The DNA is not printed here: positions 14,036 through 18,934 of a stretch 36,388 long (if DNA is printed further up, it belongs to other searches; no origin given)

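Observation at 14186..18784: Oversized, highly divergent pyruvate-carboxylase-type enzyme with a non-canonical biotin-attachment motif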

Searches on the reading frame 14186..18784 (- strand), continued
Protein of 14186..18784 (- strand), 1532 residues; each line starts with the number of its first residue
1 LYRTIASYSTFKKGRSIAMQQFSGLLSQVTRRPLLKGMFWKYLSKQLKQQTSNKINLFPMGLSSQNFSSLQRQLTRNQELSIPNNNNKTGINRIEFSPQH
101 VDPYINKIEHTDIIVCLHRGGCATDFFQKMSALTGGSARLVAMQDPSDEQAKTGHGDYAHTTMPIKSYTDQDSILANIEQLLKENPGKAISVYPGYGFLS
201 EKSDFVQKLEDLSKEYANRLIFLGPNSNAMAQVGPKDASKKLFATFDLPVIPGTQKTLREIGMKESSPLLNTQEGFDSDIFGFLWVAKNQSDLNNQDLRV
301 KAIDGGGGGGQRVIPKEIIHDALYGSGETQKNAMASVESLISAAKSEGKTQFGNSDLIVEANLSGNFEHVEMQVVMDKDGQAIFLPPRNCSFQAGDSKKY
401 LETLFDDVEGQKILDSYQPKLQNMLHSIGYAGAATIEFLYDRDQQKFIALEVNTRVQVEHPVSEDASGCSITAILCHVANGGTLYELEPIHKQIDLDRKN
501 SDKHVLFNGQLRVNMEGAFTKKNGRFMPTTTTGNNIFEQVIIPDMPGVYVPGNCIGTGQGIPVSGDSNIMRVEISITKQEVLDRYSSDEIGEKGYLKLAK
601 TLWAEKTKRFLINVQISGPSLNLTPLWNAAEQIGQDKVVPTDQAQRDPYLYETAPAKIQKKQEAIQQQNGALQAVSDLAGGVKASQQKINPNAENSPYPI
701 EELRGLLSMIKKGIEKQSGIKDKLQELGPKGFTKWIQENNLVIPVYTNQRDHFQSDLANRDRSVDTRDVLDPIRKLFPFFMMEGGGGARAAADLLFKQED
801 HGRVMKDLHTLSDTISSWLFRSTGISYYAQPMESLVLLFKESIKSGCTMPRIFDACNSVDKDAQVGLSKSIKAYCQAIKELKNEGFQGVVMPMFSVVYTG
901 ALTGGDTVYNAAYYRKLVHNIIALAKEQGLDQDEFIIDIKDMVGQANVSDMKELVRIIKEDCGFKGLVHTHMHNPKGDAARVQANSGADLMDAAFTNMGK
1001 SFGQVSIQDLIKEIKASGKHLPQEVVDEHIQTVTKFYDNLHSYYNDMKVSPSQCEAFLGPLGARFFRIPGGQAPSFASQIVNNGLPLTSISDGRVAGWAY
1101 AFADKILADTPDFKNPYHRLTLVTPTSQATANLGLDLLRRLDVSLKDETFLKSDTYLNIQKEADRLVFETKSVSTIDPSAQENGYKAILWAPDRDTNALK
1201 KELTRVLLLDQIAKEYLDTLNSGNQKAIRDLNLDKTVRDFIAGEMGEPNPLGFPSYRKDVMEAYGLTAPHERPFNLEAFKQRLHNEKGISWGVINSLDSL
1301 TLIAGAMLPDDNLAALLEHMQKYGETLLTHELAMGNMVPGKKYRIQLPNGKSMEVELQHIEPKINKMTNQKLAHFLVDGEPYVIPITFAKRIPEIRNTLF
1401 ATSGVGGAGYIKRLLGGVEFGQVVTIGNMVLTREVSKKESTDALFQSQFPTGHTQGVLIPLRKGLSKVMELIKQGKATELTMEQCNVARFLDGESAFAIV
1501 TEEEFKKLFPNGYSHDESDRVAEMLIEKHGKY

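Call 16: search_solved_structures(query=P0001, max_evalue=0.001, show_alignments=1)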
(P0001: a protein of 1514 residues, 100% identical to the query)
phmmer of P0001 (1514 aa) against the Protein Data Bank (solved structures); distinct sequences matched with E-value up to 0.001: 82 (the best 60 are shown).
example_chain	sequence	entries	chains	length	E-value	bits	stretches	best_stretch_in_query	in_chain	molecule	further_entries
4hnv_A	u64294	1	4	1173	6.1e-45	156.7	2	673-1061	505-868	Pyruvate carboxylase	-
3hbl_A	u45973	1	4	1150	6.5e-45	156.6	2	673-1061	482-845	Pyruvate carboxylase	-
4hnt_A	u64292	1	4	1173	6.6e-45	156.6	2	673-1061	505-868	Pyruvate carboxylase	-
3bg5_A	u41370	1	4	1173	6.6e-45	156.6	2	673-1061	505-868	Pyruvate carboxylase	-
4hnu_A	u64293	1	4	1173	6.6e-45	156.6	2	673-1061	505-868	Pyruvate carboxylase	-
3ho8_A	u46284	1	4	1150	6.8e-45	156.6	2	673-1061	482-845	Pyruvate carboxylase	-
8gk8_C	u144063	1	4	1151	7.9e-45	156.3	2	673-1061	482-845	Pyruvate carboxylase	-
3hb9_A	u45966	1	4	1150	2.1e-44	154.9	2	673-1061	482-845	Pyruvate carboxylase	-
2qf7_A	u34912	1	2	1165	1.3e-41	145.7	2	111-466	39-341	Pyruvate carboxylase protein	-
3tw6_A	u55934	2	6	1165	1.6e-41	145.4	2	111-466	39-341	Pyruvate carboxylase protein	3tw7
4qsh_A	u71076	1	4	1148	1.1e-40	142.6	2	145-478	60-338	Pyruvate carboxylase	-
4qsk_A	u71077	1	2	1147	1.1e-40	142.6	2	145-478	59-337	Pyruvate carboxylase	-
4qsl_H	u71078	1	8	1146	1.1e-40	142.6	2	145-479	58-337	Pyruvate carboxylase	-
7wta_A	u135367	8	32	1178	2e-37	131.8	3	300-469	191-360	Pyruvate carboxylase, mitochondrial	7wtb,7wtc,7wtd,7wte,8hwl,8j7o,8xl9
9vmh_A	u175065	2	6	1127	1.6e-35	125.5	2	699-1119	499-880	Pyruvate carboxylase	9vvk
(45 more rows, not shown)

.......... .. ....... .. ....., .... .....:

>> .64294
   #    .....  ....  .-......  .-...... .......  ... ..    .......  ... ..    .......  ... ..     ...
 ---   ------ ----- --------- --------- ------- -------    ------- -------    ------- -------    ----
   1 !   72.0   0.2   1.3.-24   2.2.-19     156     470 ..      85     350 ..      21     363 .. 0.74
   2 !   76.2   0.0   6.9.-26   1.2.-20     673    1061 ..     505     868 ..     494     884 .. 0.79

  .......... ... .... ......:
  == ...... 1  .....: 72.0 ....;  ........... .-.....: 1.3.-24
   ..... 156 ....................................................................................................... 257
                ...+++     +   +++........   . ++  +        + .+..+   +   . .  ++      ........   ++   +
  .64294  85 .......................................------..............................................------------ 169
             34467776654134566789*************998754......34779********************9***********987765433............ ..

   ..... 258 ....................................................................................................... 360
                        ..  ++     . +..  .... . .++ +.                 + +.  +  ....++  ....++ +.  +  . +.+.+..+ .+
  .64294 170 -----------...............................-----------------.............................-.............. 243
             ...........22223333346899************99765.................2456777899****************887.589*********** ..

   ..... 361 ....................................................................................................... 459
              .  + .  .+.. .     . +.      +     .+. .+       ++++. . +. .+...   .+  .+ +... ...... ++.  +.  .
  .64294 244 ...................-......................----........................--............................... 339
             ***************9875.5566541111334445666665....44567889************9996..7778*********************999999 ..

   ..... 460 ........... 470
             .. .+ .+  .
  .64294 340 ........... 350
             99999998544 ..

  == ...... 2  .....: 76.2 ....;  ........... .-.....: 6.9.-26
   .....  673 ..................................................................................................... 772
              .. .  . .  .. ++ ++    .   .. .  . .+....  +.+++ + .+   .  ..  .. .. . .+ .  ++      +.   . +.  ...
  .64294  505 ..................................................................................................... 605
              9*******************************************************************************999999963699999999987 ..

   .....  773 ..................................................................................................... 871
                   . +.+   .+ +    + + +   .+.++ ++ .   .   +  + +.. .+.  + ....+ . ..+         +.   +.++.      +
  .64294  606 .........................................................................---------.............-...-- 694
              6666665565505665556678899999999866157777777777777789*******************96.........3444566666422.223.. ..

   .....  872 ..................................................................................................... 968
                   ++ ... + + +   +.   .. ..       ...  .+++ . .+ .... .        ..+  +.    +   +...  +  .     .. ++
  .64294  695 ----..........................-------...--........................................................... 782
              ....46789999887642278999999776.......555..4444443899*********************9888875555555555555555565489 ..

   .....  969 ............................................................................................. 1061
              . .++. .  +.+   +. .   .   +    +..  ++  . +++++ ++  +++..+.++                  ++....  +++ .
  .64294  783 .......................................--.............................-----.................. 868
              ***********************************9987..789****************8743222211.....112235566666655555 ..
